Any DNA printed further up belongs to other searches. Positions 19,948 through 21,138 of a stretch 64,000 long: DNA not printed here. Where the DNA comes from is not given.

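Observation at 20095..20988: Membrane-anchored, apparently extracytoplasmic MEMO1-family protein embedded in the surface-protein operon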

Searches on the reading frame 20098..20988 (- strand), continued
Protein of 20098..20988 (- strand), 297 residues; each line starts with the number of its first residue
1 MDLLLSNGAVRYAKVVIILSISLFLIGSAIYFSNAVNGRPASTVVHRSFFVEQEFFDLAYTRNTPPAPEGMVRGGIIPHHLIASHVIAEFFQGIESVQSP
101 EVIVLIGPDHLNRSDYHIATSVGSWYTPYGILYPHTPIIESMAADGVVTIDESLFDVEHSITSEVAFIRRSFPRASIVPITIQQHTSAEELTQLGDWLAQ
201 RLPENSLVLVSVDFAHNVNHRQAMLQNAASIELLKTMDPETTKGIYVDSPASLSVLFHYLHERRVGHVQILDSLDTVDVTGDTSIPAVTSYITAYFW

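Call 24: search_protein_families(library=pfam, proteins=[P0018, P0034, P0035, P0039, P0041, P0043, P0055, P0066, P0078, P0104], max_evalue=0.01)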
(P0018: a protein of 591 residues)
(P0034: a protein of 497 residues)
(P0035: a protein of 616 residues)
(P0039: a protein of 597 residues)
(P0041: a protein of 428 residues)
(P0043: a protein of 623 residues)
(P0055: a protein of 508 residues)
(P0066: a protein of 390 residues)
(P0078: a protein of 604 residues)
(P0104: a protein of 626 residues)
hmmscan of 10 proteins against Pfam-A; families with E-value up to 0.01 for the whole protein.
P0018 (591 aa): 2 families
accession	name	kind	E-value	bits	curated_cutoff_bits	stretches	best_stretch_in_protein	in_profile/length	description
PF09587.15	PGA_cap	-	3.6e-75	253.2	27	1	315-552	2-255/255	Bacterial capsule synthesis protein PGA_cap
PF01875.22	Memo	-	7.1e-31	107.8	27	1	79-259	36-222/269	Memo-like protein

P0034 (497 aa): 1 family
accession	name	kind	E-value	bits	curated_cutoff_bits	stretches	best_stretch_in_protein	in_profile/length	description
PF01875.22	Memo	-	5.2e-20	72.2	27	1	68-237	36-215/269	Memo-like protein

P0035 (616 aa): 2 families
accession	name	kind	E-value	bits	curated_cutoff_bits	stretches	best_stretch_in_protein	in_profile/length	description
PF09587.15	PGA_cap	-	5.9e-58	196.8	27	1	315-545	2-255/255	Bacterial capsule synthesis protein PGA_cap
PF01875.22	Memo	-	8.8e-31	107.5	27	1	71-244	33-215/269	Memo-like protein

P0039 (597 aa): 2 families
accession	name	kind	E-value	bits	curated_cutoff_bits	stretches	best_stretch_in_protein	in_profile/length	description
PF09587.15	PGA_cap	-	7e-58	196.5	27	1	314-541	2-255/255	Bacterial capsule synthesis protein PGA_cap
PF01875.22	Memo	-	4.5e-31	108.5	27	1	45-247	9-222/269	Memo-like protein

P0041 (428 aa): 1 family
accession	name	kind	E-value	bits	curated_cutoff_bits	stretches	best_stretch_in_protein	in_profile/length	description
PF01875.22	Memo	-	4.3e-23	82.3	27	1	68-275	37-260/269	Memo-like protein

P0043 (623 aa): 2 families
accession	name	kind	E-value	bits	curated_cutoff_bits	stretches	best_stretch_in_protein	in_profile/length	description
PF09587.15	PGA_cap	-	9.1e-54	183.1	27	1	321-549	4-255/255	Bacterial capsule synthesis protein PGA_cap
PF01875.22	Memo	-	2.3e-25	89.7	27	1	99-288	51-253/269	Memo-like protein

P0055 (508 aa): 2 families
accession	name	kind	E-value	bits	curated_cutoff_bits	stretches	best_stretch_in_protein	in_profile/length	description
PF01875.22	Memo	-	1.7e-23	83.6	27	1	81-281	45-259/269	Memo-like protein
PF09587.15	PGA_cap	-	6.1e-05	23.1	27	1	391-435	208-254/255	Bacterial capsule synthesis protein PGA_cap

P0066 (390 aa): 1 family
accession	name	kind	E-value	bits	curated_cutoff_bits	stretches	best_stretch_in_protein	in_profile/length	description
PF01875.22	Memo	-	2.3e-27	96.3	27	1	34-256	9-241/269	Memo-like protein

P0078 (604 aa): 2 families
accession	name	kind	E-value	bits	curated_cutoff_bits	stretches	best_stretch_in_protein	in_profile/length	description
PF09587.15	PGA_cap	-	1.5e-51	175.8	27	1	311-533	2-255/255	Bacterial capsule synthesis protein PGA_cap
PF01875.22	Memo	-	1.2e-25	90.7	27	1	80-278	38-252/269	Memo-like protein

P0104 (626 aa): 2 families
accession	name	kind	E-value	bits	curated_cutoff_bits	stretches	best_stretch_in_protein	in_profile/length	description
PF09587.15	PGA_cap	-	3.2e-59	200.9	27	1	324-553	1-255/255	Bacterial capsule synthesis protein PGA_cap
PF01875.22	Memo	-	1e-27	97.5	27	1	85-253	39-216/269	Memo-like protein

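Call 28: fold_search(model_id=the predicted structure, library=pdb)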
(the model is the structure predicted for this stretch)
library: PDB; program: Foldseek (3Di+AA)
matches with E <= 10: 507; with E <= 0.001: 27
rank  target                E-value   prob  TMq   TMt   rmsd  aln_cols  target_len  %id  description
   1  7l5c_D                6.2e-15  1.00  0.72  0.73   3.3       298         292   14  Structure of copper bound MEMO1 (released 2022-01-19)
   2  3bcz_C                1.3e-14  1.00  0.72  0.73   2.9       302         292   15  Crystal structure of Memo (released 2007-11-27)
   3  3bcz_A                1.6e-14  1.00  0.70  0.71   3.8       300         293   15  Crystal structure of Memo (released 2007-11-27)
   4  7kq8_A                1.6e-14  1.00  0.69  0.69   3.9       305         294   14  Structure of iron bound MEMO1 (released 2021-11-17)
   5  7m8h_A                2.9e-14  1.00  0.67  0.68   5.2       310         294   14  Structure of Memo1 C244S metal binding site mutant at 1.75A (released 2022-04-06)
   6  5hee_A                3.8e-09  1.00  0.52  0.58   5.7       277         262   14  Crystal structure of the TK2203 protein (released 2016-06-29)
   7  3vsg_A                9.2e-08  1.00  0.51  0.55   5.8       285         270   10  Crystal structure of iron free 1,6-APD, 2-Animophenol-1,6-Dioxygenase (released 2013-01-16)
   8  7txy_A                1.9e-07  1.00  0.48  0.51   6.3       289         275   12  Crystal structure of the 2-Aminophenol 1,6-dioxygenase from the ARO bacterial microcompartment of Micromonospora rosar (released 2023-02-15)
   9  7txy_C                2.5e-07  1.00  0.46  0.49   6.8       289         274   12  Crystal structure of the 2-Aminophenol 1,6-dioxygenase from the ARO bacterial microcompartment of Micromonospora rosar (released 2023-02-15)
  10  7txy_E                3.0e-07  1.00  0.51  0.54   5.8       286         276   12  Crystal structure of the 2-Aminophenol 1,6-dioxygenase from the ARO bacterial microcompartment of Micromonospora rosar (released 2023-02-15)
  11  3vsi_D                1.0e-06  1.00  0.54  0.54   5.5       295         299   12  Crystal structure of native 1,6-APD (2-Animophenol-1,6-dioxygenase) complex with 4-Nitrocatechol (released 2013-01-16)
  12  9j2l_B                1.6e-06  1.00  0.52  0.58   5.0       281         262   14  4,5-DOPA-extradiol-dioxygenase from Mirabilis jalapa (released 2025-08-13)
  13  3vsg_B                1.7e-06  1.00  0.54  0.53   5.3       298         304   11  Crystal structure of iron free 1,6-APD, 2-Animophenol-1,6-Dioxygenase (released 2013-01-16)
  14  8ihg_B                1.9e-06  1.00  0.49  0.53   5.9       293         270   10  Crystal structure of aminophenol dioxygenase from Pseudomonas species AP-3 (released 2024-02-28)
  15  3wpm_A                2.3e-06  1.00  0.47  0.37   6.6       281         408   15  Crystal structure of the anaerobic DesB-gallate complex by co-crystallization (released 2014-04-30)
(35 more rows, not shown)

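Call 33: find_related_loci(query=A1, collection=genome_contigs, flank=6000)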
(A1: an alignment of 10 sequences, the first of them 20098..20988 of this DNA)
Query A1 (297 aa) in genome_contigs; peptide patterns used: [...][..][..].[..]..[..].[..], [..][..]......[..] (x = any residue, [..] = any of these).
366 stretches matched a pattern; 321 encode a relative of the query (tblastn E <= 1e-3); the best 80 are kept; 80 distinct loci.
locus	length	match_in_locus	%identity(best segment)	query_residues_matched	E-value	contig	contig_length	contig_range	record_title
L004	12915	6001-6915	51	1-297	4e-92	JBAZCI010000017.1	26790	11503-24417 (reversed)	MAG: Patescibacteria group bacterium isolate SO_2017_GW1_133 NODE_7461_length_26790_cov_1.406818_OW334_2017, whole genom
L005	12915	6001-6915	44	3-297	1e-80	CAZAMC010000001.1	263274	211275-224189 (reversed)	MAG TPA_asm: uncultured Gammaproteobacteria bacterium isolate SRP173033_co2_64 genome assembly, contig: NODE_7_length_26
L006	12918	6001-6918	43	1-296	2e-76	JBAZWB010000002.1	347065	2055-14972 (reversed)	MAG: Patescibacteria group bacterium isolate SO_2017_GW1_267 NODE_224_length_347065_cov_3.428541_OW334_2017, whole genom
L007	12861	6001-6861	40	14-296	2e-67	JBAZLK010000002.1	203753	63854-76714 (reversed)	MAG: Patescibacteria group bacterium isolate SO_2017_LW4_167 scaffold_171_c1_LW137-91_2017, whole genome shotgun sequenc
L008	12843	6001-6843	41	18-297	8e-67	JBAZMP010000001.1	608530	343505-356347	MAG: Patescibacteria group bacterium isolate SO_2017_LW4_46 scaffold_9_c1_LW137-91_2017, whole genome shotgun sequence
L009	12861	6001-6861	40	14-296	7e-66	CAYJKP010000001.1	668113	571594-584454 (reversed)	MAG TPA_asm: uncultured Gammaproteobacteria bacterium isolate ERP124720_co1_115 genome assembly, contig: NODE_11_length_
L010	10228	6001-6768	45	41-296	2e-65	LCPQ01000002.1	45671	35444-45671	MAG: Parcubacteria group bacterium GW2011_GWA2_48_9 UY34_C0002, whole genome shotgun sequence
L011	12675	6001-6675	42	39-263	8e-48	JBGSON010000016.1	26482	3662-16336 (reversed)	MAG: Candidatus Gracilibacteria bacterium isolate JTS-AC281 k141_3317721, whole genome shotgun sequence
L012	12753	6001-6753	37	46-296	4e-47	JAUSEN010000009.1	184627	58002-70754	MAG: Candidatus Magasanikiibacteriota bacterium isolate E14_maxbin.201_sub E14_k141_268652, whole genome shotgun sequenc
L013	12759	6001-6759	35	50-296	1e-45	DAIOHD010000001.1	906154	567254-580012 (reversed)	MAG TPA_asm: Candidatus Magasanikbacteria bacterium isolate CTOTU29494 NODE_1_length_906154_cov_15.402158, whole genome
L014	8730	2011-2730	33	53-296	1e-45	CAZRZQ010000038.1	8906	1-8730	MAG TPA_asm: uncultured Gammaproteobacteria bacterium isolate SRP062349_co1_291 genome assembly, contig: NODE_1898_lengt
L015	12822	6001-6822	35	23-296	3e-45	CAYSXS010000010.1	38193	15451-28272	MAG TPA_asm: uncultured Gammaproteobacteria bacterium isolate SRP104257_co1_382 genome assembly, contig: NODE_386_length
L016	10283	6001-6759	35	50-296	4e-44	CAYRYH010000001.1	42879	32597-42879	MAG TPA_asm: uncultured Gammaproteobacteria bacterium isolate SRP192927_co2_716 genome assembly, contig: NODE_981_length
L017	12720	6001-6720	34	53-296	4e-44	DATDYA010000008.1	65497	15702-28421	MAG TPA_asm: Patescibacteria group bacterium isolate SMAG_U8153 k141_1931886, whole genome shotgun sequence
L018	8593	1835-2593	35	50-296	5e-44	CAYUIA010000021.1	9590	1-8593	MAG TPA_asm: uncultured Gammaproteobacteria bacterium isolate binchicken_co111_88 genome assembly, contig: NODE_15737_le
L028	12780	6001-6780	32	40-296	4e-42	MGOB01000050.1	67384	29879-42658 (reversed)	MAG: Chloroflexi bacterium RBG_16_68_14 RBG_16_scaffold_3044, whole genome shotgun sequence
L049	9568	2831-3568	34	53-296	3e-38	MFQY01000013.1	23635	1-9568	MAG: Candidatus Magasanikbacteria bacterium RIFOXYC2_FULL_40_16 rifoxyc2_full_scaffold_1673, whole genome shotgun sequen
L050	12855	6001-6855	31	18-296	7e-38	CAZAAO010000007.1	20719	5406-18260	MAG TPA_asm: uncultured Candidatus Saccharibacteria bacterium isolate SRP278252_co2_119 genome assembly, contig: NODE_51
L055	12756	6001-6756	34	46-296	2e-37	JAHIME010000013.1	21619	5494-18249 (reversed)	MAG: Patescibacteria group bacterium isolate KR13_N2.mb.53 KR13_N2.mb.53_k141_55584, whole genome shotgun sequence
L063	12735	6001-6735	33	52-296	1e-36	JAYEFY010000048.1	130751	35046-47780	MAG: Patescibacteria group bacterium isolate MAG260 MAG260_48, whole genome shotgun sequence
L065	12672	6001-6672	33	70-295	2e-36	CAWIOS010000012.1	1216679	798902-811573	MAG: Ignavibacteriota bacterium isolate MFD01476.bin.1.169 genome assembly, contig: contig_22100, whole genome shotgun s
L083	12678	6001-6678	32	72-296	8e-35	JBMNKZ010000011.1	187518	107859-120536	MAG: Bacillota bacterium isolate SBF912LR0HQ0055 contig_58297, whole genome shotgun sequence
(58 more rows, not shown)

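Call 42: find_encoding_contigs(protein=P0001, flank=10000, max_places=1)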
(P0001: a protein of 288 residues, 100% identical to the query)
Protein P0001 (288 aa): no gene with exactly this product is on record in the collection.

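Call 56: search_protein_families(library=pfam, proteins=[L083:928-5799:+, L050:1020-5993:+, L049:206-2683:+, L063:3249-5819:+, L065:3527-5713:+], max_evalue=0.01)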
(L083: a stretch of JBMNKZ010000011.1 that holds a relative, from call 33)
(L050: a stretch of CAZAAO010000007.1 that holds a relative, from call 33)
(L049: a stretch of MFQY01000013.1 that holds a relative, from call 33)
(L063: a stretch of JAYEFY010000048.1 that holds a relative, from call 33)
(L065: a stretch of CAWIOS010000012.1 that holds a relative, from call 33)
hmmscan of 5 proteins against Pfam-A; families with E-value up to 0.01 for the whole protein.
L083:928-5799:+ (1624 aa): 7 families
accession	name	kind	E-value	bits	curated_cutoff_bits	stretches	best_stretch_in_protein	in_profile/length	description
PF01835.25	MG2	-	2.6e-14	53.8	32.8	1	463-557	3-96/96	MG2 domain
PF13205.12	Big_5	-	1.2e-11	45.6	23.6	1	136-229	5-105/105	Bacterial Ig-like domain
PF11974.14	bMG3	-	2.3e-11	44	34.9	1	362-434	1-81/103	Bacterial alpha-2-macroglobulin MG3 domain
PF07703.20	A2M_BRD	-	5.1e-08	33.8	22.7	1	824-956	9-139/140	Alpha-2-macroglobulin bait region domain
PF00207.28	A2M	-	9.9e-08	32.2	21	1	1011-1069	1-61/92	Alpha-2-macroglobulin family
PF17789.7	MG4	-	6.1e-06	26.8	24.7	0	384-433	25-79/95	Macroglobulin domain MG4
PF13620.12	CarboxypepD_reg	-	0.0026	18.5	32.3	0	384-417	9-47/82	Carboxypeptidase regulatory-like domain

L050:1020-5993:+ (1658 aa): 14 families
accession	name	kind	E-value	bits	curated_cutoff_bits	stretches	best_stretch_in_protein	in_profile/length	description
PF17973.7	bMG10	-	1.1e-21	77.9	26.2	1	1471-1582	22-131/131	Bacterial Alpha-2-macroglobulin MG10 domain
PF00207.28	A2M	-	4.2e-19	68.6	21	1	942-1024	2-85/92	Alpha-2-macroglobulin family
PF01835.25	MG2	-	6.5e-15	55.7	32.8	1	261-342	3-80/96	MG2 domain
PF07591.16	PT-HINT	-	1.6e-14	54.7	27.7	1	806-926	2-136/137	Pretoxin HINT domain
PF07703.20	A2M_BRD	-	3.3e-13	50.6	22.7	1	620-761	1-140/140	Alpha-2-macroglobulin bait region domain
PF17791.7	MG3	-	1.1e-06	29.2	23.1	1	367-463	5-80/84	Macroglobulin domain MG3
PF13403.11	Hint_2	-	1.6e-06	29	28.4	1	799-836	2-39/147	Hint domain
PF14890.11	Intein_splicing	-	6e-06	26.6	35.8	1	801-926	64-155/155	Intein splicing domain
PF07678.20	TED_complement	-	1e-05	25.3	22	1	1131-1238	9-119/312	A-macroglobulin TED domain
PF17972.7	bMG5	-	2.7e-05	25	26.5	1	372-486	6-118/127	Bacterial Alpha-2-macroglobulin MG5 domain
PF02369.22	Big_1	-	5.2e-05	23.7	34.9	0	508-591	12-82/93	Bacterial Ig-like domain (group 1)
PF01079.26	Hint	-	0.0018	18.3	29.7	1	796-830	10-45/213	Hint module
PF05203.21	Hom_end_hint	-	0.0051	17.3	32.1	0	799-827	1-30/228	Hom_end-associated Hint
PF11974.14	bMG3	-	0.0067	16.8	34.9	0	161-234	2-78/103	Bacterial alpha-2-macroglobulin MG3 domain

L049:206-2683:+ (826 aa): 1 family
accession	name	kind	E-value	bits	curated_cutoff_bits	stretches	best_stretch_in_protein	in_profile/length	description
PF11369.13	DUF3160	-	1.5e-151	506.5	25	1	119-820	7-631/632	Protein of unknown function (DUF3160)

L063:3249-5819:+ (857 aa): 1 family
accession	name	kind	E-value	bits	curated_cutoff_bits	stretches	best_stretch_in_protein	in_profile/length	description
PF11369.13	DUF3160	-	1.3e-155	520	25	1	150-851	2-631/632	Protein of unknown function (DUF3160)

L065:3527-5713:+ (729 aa): 1 family
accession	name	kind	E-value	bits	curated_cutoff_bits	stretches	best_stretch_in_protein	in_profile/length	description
PF11369.13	DUF3160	-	1.1e-173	579.7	25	1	91-719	3-631/632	Protein of unknown function (DUF3160)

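Call 82: search_solved_structures(query=L063:3249-5819:+, max_evalue=1)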
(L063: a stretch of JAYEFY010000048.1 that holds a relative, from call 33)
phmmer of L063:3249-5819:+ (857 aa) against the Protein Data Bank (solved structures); distinct sequences matched with E-value up to 1: 0.
